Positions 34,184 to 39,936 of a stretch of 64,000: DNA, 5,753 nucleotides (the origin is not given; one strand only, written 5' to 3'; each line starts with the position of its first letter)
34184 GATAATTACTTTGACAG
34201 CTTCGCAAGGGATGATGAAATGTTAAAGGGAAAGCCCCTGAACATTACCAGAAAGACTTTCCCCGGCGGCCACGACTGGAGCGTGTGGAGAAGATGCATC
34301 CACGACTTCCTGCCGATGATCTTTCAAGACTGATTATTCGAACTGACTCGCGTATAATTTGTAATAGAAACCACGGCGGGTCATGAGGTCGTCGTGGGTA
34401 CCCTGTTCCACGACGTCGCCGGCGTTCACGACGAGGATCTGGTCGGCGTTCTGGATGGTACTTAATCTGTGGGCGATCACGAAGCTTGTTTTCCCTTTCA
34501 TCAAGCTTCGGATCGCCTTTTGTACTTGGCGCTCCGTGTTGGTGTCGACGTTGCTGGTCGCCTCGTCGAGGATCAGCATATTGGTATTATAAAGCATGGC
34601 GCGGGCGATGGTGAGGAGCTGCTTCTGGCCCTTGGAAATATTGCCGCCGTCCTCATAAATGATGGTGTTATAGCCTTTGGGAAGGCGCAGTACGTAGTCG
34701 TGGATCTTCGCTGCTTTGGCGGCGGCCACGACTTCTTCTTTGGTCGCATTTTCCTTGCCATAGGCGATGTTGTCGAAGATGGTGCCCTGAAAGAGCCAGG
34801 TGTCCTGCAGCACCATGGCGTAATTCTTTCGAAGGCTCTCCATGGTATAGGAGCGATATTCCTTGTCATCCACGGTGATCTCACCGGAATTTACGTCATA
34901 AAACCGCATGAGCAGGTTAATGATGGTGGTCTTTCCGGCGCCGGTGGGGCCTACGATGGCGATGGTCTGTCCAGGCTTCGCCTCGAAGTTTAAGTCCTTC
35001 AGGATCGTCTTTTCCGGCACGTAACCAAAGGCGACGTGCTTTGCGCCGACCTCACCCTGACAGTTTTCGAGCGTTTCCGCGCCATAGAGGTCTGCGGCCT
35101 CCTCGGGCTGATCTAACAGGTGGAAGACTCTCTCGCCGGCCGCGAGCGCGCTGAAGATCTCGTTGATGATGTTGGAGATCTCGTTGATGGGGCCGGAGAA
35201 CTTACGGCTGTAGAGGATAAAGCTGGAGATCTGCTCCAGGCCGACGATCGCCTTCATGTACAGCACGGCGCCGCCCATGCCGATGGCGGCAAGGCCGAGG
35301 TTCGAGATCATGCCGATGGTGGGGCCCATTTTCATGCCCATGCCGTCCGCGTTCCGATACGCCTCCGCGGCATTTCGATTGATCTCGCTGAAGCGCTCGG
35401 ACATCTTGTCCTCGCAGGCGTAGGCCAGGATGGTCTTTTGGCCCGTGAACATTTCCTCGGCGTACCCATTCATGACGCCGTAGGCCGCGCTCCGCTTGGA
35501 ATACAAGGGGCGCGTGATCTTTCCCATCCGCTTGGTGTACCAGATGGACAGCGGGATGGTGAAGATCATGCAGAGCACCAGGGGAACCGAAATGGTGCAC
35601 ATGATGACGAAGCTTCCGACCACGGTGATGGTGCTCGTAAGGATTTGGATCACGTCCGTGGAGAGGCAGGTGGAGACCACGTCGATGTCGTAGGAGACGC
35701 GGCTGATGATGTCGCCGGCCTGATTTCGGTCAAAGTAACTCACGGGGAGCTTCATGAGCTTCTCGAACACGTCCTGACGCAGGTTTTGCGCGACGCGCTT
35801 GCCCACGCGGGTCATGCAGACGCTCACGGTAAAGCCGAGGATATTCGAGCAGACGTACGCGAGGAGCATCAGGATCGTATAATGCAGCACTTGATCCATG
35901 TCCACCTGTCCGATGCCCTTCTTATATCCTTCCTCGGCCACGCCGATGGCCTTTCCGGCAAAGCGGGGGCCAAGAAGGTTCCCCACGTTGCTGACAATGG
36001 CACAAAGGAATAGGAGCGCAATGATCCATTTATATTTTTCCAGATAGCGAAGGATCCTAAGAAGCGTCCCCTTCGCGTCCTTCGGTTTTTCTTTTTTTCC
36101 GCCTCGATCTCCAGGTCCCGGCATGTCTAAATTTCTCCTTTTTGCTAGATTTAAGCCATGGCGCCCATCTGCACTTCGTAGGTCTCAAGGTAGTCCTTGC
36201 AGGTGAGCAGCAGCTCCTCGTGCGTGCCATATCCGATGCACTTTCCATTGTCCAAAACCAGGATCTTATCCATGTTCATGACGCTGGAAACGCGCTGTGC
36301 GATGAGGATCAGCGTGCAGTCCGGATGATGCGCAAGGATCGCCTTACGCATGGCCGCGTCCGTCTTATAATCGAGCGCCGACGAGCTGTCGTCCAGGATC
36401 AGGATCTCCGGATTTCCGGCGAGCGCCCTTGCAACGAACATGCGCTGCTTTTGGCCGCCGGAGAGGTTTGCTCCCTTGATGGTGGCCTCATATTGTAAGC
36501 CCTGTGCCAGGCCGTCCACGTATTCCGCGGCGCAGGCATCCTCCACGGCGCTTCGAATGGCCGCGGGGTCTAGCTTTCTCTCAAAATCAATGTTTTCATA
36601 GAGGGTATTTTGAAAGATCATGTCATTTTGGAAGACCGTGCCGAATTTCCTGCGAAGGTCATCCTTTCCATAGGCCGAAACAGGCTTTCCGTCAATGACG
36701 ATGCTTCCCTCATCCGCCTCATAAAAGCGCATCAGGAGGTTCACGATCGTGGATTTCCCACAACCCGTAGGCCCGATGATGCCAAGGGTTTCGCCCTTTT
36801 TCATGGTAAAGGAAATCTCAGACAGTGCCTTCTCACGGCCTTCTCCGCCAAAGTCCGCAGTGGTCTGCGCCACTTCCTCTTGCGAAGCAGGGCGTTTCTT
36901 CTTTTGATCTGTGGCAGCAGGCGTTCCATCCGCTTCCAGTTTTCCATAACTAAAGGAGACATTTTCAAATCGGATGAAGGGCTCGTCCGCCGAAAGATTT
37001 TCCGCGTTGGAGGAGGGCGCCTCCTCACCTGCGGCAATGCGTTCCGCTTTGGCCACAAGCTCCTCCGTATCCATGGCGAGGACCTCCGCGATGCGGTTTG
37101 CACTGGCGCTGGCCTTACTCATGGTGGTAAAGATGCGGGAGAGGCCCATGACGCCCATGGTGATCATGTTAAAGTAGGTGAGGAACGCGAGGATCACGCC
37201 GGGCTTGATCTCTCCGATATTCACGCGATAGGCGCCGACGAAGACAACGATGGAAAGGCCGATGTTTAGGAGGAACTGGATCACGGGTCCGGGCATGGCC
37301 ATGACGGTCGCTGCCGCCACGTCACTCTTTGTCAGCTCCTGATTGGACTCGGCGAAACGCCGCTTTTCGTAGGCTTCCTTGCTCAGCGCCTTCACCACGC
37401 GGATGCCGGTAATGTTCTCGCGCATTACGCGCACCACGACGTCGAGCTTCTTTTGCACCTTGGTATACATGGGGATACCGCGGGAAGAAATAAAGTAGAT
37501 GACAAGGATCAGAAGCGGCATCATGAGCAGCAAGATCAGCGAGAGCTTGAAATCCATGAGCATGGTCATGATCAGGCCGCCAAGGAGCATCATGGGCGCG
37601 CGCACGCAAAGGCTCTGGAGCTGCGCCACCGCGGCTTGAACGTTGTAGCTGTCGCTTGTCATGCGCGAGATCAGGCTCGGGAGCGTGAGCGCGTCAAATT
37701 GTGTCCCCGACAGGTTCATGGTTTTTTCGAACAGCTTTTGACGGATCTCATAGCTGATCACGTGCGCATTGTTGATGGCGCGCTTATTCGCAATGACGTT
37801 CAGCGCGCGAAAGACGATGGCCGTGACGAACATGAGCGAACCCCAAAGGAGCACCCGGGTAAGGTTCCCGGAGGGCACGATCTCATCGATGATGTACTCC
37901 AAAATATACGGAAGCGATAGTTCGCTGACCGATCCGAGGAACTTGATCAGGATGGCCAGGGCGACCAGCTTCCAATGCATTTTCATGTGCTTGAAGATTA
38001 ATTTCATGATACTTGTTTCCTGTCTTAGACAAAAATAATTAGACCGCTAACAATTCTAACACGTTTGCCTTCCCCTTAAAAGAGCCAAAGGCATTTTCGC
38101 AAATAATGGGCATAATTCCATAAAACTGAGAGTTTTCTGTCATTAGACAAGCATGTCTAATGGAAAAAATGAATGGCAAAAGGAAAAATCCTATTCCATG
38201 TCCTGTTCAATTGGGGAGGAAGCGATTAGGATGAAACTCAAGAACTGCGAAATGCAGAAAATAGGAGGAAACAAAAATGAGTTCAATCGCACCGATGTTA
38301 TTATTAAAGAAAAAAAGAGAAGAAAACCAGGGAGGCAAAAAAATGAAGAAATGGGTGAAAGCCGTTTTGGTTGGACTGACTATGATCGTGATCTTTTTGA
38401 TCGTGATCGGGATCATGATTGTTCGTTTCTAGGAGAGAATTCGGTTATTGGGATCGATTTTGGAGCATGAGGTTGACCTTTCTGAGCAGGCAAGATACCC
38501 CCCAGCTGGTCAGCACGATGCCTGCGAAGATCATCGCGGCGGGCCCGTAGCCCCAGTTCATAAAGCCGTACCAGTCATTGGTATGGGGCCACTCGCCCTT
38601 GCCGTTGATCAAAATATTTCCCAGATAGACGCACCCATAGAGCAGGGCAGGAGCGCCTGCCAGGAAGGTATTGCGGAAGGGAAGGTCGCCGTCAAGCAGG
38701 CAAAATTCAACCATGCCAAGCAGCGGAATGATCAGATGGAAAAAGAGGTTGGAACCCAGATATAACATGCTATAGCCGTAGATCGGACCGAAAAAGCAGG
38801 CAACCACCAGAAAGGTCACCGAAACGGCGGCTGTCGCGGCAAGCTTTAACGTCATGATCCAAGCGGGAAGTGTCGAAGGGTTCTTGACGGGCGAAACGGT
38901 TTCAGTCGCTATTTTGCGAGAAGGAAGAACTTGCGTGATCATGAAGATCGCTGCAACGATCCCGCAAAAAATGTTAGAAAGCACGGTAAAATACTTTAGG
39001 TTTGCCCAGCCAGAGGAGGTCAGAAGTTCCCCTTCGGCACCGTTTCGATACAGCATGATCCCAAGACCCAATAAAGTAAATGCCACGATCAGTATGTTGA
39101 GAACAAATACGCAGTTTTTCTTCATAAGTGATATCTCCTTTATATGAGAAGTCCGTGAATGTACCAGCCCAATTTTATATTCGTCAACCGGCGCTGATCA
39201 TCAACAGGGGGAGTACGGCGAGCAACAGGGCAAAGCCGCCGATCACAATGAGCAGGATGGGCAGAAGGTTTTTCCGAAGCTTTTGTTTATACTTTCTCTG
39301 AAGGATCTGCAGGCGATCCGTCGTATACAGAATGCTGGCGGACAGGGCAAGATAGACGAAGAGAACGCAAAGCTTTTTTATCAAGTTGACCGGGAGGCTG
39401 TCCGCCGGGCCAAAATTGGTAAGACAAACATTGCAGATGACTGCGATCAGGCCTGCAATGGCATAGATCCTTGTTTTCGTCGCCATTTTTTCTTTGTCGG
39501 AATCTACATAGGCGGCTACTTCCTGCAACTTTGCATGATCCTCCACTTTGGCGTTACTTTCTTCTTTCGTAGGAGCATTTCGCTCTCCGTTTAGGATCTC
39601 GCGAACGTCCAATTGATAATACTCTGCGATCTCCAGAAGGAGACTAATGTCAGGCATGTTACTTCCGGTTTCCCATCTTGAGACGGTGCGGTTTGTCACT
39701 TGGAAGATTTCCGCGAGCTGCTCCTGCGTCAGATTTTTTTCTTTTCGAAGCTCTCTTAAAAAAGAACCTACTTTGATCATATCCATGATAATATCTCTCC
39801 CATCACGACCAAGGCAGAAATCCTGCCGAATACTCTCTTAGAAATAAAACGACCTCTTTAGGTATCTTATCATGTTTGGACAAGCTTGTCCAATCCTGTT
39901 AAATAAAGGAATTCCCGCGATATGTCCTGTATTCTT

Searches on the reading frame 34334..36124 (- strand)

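Call 35: search_protein_families(library=pfam, proteins=[window:34334-36124:-], max_evalue=0.00001)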
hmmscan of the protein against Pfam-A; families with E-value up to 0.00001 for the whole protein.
window:34334-36124:- (596 aa): 3 families
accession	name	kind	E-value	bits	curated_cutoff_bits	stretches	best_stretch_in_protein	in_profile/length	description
PF00664.28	ABC_membrane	-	2e-47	162.6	28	1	36-312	2-273/274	ABC transporter transmembrane region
PF00005.33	ABC_tran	-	9.8e-31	107.6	25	1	375-524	1-137/137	ABC transporter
PF02463.25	SMC_N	-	3.1e-07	30.5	40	0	455-567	113-212/220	RecF/RecN/SMC N terminal domain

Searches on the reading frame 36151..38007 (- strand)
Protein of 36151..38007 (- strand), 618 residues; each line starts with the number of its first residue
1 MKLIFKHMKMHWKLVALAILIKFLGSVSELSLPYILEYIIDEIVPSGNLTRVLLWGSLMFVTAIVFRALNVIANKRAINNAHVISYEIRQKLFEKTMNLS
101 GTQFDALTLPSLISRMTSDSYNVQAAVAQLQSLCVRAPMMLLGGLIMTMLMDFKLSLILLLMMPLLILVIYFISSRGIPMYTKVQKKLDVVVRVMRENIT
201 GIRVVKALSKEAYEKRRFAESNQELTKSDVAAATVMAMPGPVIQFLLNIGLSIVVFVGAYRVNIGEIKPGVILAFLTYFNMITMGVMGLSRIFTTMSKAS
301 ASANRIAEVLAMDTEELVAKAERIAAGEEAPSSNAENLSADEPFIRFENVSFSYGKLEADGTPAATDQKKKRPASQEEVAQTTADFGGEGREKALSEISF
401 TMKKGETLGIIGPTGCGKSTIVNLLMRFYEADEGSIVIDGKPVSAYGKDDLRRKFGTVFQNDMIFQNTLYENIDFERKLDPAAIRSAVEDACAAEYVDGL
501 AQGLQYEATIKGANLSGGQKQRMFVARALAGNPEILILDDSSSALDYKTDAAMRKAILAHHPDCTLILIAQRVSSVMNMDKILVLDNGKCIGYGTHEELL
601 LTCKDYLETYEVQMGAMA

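Call 35: search_protein_families(library=pfam, proteins=[window:36151-38007:-], max_evalue=0.00001)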
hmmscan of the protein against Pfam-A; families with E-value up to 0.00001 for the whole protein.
window:36151-38007:- (618 aa): 2 families
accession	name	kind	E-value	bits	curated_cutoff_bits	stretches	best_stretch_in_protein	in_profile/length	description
PF00664.28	ABC_membrane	-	9e-43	147.3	28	1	16-284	2-272/274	ABC transporter transmembrane region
PF00005.33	ABC_tran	-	2.6e-31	109.5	25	1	395-541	1-135/137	ABC transporter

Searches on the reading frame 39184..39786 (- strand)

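Call 78: search_protein_families(library=pfam, proteins=[window:39184-39786:-], max_evalue=0.01)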
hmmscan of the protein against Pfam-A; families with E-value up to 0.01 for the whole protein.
window:39184-39786:- (200 aa): 11 families
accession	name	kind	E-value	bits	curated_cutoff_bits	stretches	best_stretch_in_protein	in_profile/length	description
PF01381.28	HTH_3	-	2.3e-16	60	23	1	10-64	1-55/55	Helix-turn-helix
PF13560.12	HTH_31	-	5.5e-12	46.3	27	1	7-63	3-60/64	Helix-turn-helix domain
PF12844.13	HTH_19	-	1.4e-10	41.4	30.2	1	7-68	1-62/64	Helix-turn-helix domain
PF13443.12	HTH_26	-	2.8e-05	24.7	22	1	10-65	2-58/63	Cro/C1-type HTH DNA-binding domain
PF22495.2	HTH_92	-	2.8e-05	23.8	27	1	11-52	1-43/45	RsaL-like HTH domain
PF15731.11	MqsA_antitoxin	-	0.00014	22.4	30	1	7-50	71-114/131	Antitoxin component of bacterial toxin-antitoxin system, MqsA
PF08279.18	HTH_11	-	0.0013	19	25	1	10-37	6-34/55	HTH domain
PF04545.22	Sigma70_r4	-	0.0023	17.9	24.1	1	12-39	14-41/50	Sigma-70, region 4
PF13613.12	HTH_Tnp_4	-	0.0041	17.1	27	1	17-38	18-39/53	Helix-turn-helix of DDE superfamily endonuclease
PF13744.12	HTH_37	-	0.0079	16.4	27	0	7-39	20-52/80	Helix-turn-helix domain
PF13384.12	HTH_23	-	0.008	16.4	24.6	0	15-38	15-37/50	Homeodomain-like domain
